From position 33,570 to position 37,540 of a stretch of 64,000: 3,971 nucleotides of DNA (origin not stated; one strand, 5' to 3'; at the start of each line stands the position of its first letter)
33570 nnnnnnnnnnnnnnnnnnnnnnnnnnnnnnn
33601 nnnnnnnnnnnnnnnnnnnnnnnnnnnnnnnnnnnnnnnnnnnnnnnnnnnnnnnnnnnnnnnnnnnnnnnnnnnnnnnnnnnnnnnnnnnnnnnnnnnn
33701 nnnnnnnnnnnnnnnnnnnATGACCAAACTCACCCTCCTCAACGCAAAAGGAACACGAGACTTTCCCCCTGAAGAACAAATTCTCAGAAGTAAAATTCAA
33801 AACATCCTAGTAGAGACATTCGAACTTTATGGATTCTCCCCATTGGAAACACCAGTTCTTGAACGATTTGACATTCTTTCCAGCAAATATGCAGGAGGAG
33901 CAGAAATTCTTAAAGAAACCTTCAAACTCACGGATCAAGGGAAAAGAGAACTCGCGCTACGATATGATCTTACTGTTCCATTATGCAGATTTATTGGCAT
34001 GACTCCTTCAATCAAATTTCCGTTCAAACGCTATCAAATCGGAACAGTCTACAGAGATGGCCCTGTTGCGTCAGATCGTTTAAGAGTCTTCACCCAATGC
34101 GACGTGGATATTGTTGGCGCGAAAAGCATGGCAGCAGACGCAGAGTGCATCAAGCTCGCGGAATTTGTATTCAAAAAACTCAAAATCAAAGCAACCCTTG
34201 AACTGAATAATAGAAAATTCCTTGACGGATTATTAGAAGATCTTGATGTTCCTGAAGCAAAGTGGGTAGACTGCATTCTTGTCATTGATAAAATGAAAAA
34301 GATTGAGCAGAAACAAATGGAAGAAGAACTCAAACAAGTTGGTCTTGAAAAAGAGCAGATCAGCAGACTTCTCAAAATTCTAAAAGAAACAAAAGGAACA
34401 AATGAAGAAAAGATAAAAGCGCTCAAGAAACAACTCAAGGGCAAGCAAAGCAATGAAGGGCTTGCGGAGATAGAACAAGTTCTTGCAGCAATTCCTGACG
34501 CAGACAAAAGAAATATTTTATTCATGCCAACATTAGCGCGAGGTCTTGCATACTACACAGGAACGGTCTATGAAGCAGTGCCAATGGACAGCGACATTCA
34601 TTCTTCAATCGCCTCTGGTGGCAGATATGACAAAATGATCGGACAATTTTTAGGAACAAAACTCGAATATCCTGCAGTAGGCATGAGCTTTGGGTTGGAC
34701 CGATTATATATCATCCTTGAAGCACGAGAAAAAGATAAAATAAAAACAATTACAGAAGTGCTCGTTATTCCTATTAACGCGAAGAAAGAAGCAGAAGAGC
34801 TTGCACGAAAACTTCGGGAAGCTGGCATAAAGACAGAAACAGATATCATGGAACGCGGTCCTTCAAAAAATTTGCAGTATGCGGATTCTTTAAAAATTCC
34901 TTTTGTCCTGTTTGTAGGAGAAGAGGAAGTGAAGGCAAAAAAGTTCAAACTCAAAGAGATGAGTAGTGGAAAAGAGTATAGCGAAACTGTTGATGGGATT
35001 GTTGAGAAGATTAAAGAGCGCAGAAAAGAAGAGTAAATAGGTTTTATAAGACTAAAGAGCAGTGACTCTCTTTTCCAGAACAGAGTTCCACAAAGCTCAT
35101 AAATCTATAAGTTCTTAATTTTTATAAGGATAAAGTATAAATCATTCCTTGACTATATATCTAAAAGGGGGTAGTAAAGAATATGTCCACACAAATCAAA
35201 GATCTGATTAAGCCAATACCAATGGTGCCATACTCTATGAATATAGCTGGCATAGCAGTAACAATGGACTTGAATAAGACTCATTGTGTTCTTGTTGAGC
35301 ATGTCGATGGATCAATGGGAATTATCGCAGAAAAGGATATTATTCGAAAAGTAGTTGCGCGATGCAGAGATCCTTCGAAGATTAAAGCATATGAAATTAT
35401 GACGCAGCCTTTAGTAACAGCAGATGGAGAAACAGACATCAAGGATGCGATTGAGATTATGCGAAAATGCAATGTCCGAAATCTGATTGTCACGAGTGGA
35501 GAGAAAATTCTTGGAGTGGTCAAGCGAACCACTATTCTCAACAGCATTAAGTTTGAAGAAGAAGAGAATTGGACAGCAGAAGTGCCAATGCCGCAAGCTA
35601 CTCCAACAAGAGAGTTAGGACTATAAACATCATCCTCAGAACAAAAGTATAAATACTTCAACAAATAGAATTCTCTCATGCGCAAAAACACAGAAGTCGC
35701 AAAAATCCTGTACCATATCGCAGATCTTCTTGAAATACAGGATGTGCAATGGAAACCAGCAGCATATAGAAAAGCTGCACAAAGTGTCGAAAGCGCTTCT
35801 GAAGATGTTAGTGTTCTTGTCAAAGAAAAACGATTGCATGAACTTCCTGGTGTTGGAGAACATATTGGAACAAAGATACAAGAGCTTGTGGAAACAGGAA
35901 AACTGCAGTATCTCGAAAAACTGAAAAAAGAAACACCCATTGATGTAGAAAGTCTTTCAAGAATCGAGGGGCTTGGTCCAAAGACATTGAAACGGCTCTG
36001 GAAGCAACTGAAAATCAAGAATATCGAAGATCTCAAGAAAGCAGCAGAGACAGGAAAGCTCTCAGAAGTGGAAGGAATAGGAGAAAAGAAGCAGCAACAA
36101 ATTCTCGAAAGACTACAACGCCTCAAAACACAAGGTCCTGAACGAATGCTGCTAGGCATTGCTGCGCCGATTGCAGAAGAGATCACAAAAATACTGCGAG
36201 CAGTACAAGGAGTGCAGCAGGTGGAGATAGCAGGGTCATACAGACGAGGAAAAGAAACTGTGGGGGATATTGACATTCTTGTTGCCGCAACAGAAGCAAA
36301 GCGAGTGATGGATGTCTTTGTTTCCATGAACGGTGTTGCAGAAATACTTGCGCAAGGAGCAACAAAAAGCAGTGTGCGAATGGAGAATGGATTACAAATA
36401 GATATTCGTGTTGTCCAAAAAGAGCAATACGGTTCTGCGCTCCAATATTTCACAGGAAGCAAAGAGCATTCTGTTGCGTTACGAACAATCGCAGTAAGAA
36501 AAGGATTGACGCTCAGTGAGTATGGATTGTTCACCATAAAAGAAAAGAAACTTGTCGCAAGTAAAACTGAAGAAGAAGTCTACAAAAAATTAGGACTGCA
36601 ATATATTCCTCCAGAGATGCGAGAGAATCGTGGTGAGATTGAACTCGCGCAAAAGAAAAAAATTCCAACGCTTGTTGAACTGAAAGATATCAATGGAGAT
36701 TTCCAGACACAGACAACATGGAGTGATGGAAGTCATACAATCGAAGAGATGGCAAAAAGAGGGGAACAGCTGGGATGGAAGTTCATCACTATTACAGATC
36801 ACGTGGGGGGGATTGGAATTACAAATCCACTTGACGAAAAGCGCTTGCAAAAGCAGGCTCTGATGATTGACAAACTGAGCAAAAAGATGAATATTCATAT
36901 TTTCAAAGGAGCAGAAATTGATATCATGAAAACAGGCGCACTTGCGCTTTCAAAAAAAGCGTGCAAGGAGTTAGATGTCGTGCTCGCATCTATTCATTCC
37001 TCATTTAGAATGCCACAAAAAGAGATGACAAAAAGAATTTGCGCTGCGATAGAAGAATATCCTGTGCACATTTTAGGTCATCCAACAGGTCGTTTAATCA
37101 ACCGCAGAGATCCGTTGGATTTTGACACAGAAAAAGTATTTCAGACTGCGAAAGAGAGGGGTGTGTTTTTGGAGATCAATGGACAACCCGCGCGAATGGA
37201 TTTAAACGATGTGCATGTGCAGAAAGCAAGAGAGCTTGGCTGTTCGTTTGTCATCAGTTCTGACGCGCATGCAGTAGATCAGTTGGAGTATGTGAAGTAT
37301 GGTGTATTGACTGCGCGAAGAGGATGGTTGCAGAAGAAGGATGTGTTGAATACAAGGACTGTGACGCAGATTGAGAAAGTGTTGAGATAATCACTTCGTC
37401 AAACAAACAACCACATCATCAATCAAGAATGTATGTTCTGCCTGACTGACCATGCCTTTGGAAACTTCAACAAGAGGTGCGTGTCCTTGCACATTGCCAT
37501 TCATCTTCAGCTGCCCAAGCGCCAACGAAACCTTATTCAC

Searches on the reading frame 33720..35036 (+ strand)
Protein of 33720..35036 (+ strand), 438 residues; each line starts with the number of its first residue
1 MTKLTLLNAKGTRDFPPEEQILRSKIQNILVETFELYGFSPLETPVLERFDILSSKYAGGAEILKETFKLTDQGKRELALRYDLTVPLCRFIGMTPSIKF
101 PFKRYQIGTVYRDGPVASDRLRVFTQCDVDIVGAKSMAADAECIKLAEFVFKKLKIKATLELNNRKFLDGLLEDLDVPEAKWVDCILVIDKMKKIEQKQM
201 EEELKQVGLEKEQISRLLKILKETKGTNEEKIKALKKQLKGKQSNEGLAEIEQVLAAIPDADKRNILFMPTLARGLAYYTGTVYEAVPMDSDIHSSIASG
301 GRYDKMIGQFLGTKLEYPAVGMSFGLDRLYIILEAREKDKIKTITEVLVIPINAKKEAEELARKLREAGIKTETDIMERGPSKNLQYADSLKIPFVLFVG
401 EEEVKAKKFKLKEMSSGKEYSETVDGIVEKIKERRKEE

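Call 10: search_protein_families(library=pfam, proteins=[window:33720-35036:+])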
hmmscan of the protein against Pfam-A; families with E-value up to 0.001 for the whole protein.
window:33720-35036:+ (438 aa): 5 families
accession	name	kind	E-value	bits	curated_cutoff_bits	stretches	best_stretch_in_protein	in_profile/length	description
PF13393.11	tRNA-synt_His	-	3.4e-45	155.1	25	1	11-329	1-308/308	Histidyl-tRNA synthetase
PF03129.25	HGTP_anticodon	-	8.6e-18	64.7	21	1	346-434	1-94/94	Anticodon binding domain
PF00587.30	tRNA-synt_2b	-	1.2e-06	29.1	29.3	1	68-166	1-108/179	tRNA synthetase class II core domain (G, H, P, S and T)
PF00152.25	tRNA-synt_2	-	7.8e-06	25.6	25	0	22-222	24-185/308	tRNA synthetases class II (D, K and N)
PF01409.25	tRNA-synt_2d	-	1.5e-05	25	19.8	1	25-141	21-142/246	tRNA synthetases class II core domain (F)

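Call 12: find_related_loci(query=window:33720-35033:+, collection=genome_contigs, flank=4000)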
Query window:33720-35033:+ (438 aa) in genome_contigs; peptide patterns used: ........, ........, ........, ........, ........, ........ (x = any residue, [..] = any of these).
223 stretches matched a pattern; 100 encode a relative of the query (tblastn E <= 1e-3); the best 80 are kept; 80 distinct loci.
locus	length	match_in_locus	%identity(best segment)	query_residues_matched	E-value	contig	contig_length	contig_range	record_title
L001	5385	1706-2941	55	4-419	5e-145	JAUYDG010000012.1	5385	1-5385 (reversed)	MAG: Nanoarchaeota archaeon isolate C20_metabat.bin.16 C20_k141_212798, whole genome shotgun sequence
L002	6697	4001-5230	56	2-417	2e-143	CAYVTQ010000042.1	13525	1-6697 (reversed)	MAG TPA_asm: uncultured Methanosarcinales archaeon isolate binchicken_co227_1181 genome assembly, contig: NODE_8507_leng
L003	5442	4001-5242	51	4-419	5e-135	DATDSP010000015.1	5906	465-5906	MAG TPA_asm: Candidatus Nanoarchaeia archaeon isolate SMAG_U8006 k141_534734, whole genome shotgun sequence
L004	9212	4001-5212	52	10-419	1e-133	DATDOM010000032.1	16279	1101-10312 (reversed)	MAG TPA_asm: Candidatus Nanoarchaeia archaeon isolate SMAG_U7894 k141_2944347, whole genome shotgun sequence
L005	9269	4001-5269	50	4-431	2e-133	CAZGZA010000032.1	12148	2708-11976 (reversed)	MAG TPA_asm: uncultured Methanosarcinales archaeon isolate binchicken_co266_187 genome assembly, contig: NODE_9287_lengt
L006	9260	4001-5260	52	4-432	4e-130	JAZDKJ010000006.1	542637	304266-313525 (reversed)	MAG: Candidatus Woesearchaeota archaeon isolate MEGAHIT-group-0.53 k141_6708147, whole genome shotgun sequence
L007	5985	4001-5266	49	1-431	1e-126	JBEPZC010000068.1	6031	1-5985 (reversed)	MAG: Candidatus Bipolaricaulota bacterium isolate 03V1_S199.metabat2_refined.004_sub NODE_8076_length_6031_cov_149.35552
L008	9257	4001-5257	48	9-432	3e-125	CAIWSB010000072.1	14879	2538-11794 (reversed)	uncultured Candidatus Woesearchaeota archaeon isolate AlinenSediments_bin-3794 genome assembly, contig: bin-3794:072/116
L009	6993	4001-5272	48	2-432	3e-125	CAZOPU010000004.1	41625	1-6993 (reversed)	MAG TPA_asm: uncultured Methanosarcinales archaeon isolate SRP167436_co1_361 genome assembly, contig: NODE_1213_length_4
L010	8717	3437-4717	46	10-432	3e-121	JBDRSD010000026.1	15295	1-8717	MAG: Nanoarchaeota archaeon isolate MEGAHIT-group-3.127 k141_245459, whole genome shotgun sequence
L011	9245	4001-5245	50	3-419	2e-120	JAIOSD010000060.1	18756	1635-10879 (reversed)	MAG: archaeon isolate SMBSF35 bin_108_k127_528514, whole genome shotgun sequence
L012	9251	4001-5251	49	4-419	4e-120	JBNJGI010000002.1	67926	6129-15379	MAG: Nanobdellota archaeon isolate Y22_45dBSe2.bin.150 NODE_104_length_67926_cov_11.538325, whole genome shotgun sequenc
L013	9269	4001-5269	47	3-425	6e-119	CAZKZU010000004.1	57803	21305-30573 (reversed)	MAG TPA_asm: uncultured Methanosarcinales archaeon isolate SRP272421_co1_15 genome assembly, contig: NODE_824_length_578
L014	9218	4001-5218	49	5-419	2e-116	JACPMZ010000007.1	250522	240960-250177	MAG: Candidatus Woesearchaeota archaeon isolate NC_groundwater_562_Ag_S-0.1um_46_13 S35_SO-1_scaffold_36170, whole genom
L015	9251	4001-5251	45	4-435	1e-111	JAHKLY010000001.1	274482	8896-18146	MAG: Candidatus Micrarchaeota archaeon isolate MAG 297 R1_Bin_00305_2_000000000003, whole genome shotgun sequence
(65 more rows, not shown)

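Call 21: find_homologous_proteins(query=window:33720-35033:+, max_evalue=1e-60)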
Query window:33720-35033:+ (438 aa): 6103 proteins with E <= 1e-60 among 8000 candidates; the best 120 are listed.
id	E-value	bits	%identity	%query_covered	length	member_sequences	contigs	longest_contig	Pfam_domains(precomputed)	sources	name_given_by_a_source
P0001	2.6e-259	878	93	100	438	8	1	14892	PF13393.12,PF03129.26,PF01409.26,PF00587.31,PF00152.26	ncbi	-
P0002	1.7e-257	872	91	100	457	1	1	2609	PF13393.12,PF03129.26,PF01409.26,PF00587.31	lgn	-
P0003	1.7e-248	843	87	100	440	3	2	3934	PF13393.12,PF03129.26,PF01409.26,PF00587.31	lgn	-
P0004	5.0e-232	788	82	99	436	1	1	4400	PF13393.12,PF03129.26,PF01409.26,PF00587.31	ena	-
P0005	2.1e-230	783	81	99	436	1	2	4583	PF13393.12,PF03129.26,PF01409.26,PF00587.31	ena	-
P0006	2.6e-228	776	81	100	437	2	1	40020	PF13393.12,PF03129.26,PF01409.26,PF00587.31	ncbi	-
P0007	2.5e-210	717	74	98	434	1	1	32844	PF13393.12,PF03129.26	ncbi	-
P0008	5.5e-198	676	80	89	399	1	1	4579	PF13393.12,PF03129.26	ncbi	ncbi:MAG: histidine--tRNA ligase, partial [Nanoarchaeota archaeon]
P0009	1.1e-197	675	69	100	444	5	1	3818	PF13393.12,PF03129.26,PF01409.26,PF00587.31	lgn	-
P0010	2.2e-196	671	70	98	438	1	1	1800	PF13393.12,PF03129.26,PF01409.26,PF00587.31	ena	-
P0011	6.2e-195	666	68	98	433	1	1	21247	PF13393.12,PF03129.26,PF00587.31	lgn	-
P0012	8.5e-194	662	70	99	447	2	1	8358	PF13393.12,PF03129.26,PF01409.26,PF00587.31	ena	-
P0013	4.9e-192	657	67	99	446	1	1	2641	PF13393.12,PF03129.26,PF01409.26,PF00587.31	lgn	-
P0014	7.0e-192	656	68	98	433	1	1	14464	PF13393.12,PF03129.26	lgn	-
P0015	3.0e-189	648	65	100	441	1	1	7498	PF13393.12,PF03129.26,PF00587.31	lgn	-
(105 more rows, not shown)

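Call 22: find_encoding_contigs(protein=P0001, flank=3000, max_places=2)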
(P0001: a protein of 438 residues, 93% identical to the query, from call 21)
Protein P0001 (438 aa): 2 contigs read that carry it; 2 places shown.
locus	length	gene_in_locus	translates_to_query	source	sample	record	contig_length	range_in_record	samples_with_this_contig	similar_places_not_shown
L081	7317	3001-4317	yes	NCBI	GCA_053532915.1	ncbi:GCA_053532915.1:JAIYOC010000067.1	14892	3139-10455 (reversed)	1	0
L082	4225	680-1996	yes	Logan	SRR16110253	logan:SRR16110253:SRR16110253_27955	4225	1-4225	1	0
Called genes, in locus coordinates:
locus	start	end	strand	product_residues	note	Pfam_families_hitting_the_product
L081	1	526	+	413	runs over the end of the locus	PF01368:DHH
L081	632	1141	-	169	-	-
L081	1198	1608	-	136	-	PF07681:DoxX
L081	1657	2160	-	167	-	-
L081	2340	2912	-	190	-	-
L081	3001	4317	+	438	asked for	PF01409:tRNA-synt_2d (faint), PF13393:tRNA-synt_His, PF00152:tRNA-synt_2 (faint), PF00587:tRNA-synt_2b (weak), PF03129:HGTP_anticodon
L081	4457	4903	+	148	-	PF00571:CBS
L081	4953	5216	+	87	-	PF14716:HHH_8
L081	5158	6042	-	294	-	PF00557:Peptidase_M24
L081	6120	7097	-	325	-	-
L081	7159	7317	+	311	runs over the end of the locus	PF02498:Bro-N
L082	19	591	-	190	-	-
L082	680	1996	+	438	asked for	PF01409:tRNA-synt_2d (faint), PF13393:tRNA-synt_His, PF00152:tRNA-synt_2 (faint), PF00587:tRNA-synt_2b (weak), PF03129:HGTP_anticodon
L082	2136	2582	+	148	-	PF00571:CBS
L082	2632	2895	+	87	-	PF14716:HHH_8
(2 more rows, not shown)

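Call 23: find_encoding_contigs(protein=P0006, flank=3000, max_places=2)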
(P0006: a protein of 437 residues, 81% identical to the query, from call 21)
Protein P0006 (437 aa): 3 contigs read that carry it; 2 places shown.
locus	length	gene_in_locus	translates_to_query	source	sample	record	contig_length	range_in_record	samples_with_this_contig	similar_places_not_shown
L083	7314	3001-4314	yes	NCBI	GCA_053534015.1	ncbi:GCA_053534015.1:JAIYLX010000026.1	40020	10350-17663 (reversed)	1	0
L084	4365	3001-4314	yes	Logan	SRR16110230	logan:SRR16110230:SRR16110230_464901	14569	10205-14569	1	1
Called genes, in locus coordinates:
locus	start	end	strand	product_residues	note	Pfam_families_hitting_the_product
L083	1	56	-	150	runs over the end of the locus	-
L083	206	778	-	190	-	-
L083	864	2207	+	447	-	-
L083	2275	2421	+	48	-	-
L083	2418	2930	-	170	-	-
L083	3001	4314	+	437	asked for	PF01409:tRNA-synt_2d (weak), PF13393:tRNA-synt_His, PF00587:tRNA-synt_2b (weak), PF03129:HGTP_anticodon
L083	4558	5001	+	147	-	PF00571:CBS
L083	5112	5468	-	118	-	PF25212:HVO_A0114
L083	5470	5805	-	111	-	-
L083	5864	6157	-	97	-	-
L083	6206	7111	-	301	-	PF00557:Peptidase_M24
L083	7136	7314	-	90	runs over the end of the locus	PF04193:PQ-loop, PF03083:MtN3_slv (weak)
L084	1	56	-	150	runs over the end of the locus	-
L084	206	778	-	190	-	-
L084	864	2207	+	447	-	-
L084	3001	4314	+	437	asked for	PF01409:tRNA-synt_2d (weak), PF13393:tRNA-synt_His, PF00587:tRNA-synt_2b (weak), PF03129:HGTP_anticodon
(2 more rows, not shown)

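Call 24: find_encoding_contigs(protein=P0007, flank=3000, max_places=2)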
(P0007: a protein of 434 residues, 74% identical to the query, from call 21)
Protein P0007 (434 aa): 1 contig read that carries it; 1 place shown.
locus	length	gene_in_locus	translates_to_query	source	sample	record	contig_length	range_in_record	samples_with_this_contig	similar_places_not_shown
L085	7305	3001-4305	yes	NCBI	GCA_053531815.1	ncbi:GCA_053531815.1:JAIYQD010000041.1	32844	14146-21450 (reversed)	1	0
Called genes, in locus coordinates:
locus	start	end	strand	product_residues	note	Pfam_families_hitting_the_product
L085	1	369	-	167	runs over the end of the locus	-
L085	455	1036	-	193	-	-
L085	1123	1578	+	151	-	-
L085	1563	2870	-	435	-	-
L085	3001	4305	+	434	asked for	PF13393:tRNA-synt_His, PF03129:HGTP_anticodon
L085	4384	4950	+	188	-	-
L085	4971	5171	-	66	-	-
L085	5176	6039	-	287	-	-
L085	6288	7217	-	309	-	PF01047:MarR (weak), PF01978:TrmB (weak), PF12802:MarR_2, PF13412:HTH_24 (weak), PF24034:DUF7343 (weak)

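Call 30: find_encoding_contigs(protein=P0002, flank=3000, max_places=2)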
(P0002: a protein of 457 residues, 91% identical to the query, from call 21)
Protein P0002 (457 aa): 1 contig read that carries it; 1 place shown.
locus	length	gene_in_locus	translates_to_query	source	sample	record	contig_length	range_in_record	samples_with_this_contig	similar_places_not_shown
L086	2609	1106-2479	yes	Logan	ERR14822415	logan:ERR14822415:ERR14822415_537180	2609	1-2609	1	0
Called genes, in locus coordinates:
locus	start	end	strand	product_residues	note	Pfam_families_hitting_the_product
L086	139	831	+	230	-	-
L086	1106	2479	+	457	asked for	PF01409:tRNA-synt_2d (weak), PF13393:tRNA-synt_His, PF00587:tRNA-synt_2b (weak), PF03129:HGTP_anticodon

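Call 31: find_encoding_contigs(protein=P0003, flank=3000, max_places=3)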
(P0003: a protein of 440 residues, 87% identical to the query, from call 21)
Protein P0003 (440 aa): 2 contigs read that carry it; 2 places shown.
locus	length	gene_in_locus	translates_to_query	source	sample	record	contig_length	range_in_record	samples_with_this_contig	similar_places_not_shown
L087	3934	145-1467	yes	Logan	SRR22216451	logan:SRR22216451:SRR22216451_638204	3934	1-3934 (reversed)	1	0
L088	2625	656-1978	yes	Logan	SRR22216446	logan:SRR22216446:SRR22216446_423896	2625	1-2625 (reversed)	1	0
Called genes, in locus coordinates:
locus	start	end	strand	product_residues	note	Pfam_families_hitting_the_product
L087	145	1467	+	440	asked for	PF01409:tRNA-synt_2d (weak), PF13393:tRNA-synt_His, PF00587:tRNA-synt_2b (weak), PF03129:HGTP_anticodon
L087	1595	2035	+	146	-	PF00571:CBS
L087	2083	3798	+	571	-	PF14716:HHH_8, PF00633:HHH (faint), PF14520:HHH_5, PF14792:DNA_pol_B_palm, PF14791:DNA_pol_B_thumb, PF02811:PHP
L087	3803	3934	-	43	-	?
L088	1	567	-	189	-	?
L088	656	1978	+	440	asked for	PF01409:tRNA-synt_2d (weak), PF13393:tRNA-synt_His, PF00587:tRNA-synt_2b (weak), PF03129:HGTP_anticodon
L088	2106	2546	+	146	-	PF00571:CBS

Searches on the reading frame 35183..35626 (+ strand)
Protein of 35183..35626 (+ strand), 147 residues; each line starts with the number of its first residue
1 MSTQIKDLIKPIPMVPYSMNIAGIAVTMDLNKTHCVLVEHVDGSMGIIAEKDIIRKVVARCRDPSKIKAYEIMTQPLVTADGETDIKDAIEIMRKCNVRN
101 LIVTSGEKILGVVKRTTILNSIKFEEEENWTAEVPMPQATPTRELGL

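Call 10: search_protein_families(library=pfam, proteins=[window:35183-35626:+])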
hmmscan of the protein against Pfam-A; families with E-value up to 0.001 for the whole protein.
window:35183-35626:+ (147 aa): 1 family
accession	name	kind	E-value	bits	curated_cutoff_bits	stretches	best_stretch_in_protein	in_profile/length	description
PF00571.33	CBS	-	6.4e-14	52.5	24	1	70-122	2-55/57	CBS domain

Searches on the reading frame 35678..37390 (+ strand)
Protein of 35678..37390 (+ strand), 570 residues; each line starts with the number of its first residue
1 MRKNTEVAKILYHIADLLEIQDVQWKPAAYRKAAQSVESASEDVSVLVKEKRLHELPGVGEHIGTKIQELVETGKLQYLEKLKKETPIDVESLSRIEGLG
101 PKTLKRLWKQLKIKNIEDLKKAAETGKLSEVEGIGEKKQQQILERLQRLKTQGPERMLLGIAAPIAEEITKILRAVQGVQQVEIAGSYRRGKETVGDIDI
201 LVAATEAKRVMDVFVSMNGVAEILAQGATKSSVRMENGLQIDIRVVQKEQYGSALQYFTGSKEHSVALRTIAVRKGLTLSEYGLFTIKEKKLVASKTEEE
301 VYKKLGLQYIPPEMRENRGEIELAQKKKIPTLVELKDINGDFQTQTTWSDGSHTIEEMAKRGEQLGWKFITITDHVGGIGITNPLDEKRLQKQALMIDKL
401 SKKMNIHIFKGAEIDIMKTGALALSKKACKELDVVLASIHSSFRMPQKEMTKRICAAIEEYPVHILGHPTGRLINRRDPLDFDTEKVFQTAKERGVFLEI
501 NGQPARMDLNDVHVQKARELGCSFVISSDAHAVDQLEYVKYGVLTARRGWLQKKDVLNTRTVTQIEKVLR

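Call 10: search_protein_families(library=pfam, proteins=[window:35678-37390:+])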
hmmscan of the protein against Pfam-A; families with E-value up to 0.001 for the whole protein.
window:35678-37390:+ (570 aa): 7 families
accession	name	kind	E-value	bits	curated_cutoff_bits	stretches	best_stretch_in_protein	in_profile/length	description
PF14791.11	DNA_pol_B_thumb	-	7.5e-25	87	25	1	254-316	1-63/63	DNA polymerase beta thumb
PF14716.13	HHH_8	-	1.1e-18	67.7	30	1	3-76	2-73/73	Helix-hairpin-helix domain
PF14520.12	HHH_5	-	2e-12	47.8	27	1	91-147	2-56/57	Helix-hairpin-helix domain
PF14792.12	DNA_pol_B_palm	-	1.1e-09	38.9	25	1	165-210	10-55/113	DNA polymerase beta palm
PF02811.25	PHP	-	8.9e-09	36.3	26.4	1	343-501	3-162/164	PHP domain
PF00633.29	HHH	-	1.7e-05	24.8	24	0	128-144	13-29/30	Helix-hairpin-helix motif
PF12836.13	HHH_3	-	0.00062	20.3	27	0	51-98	14-62/65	Helix-hairpin-helix motif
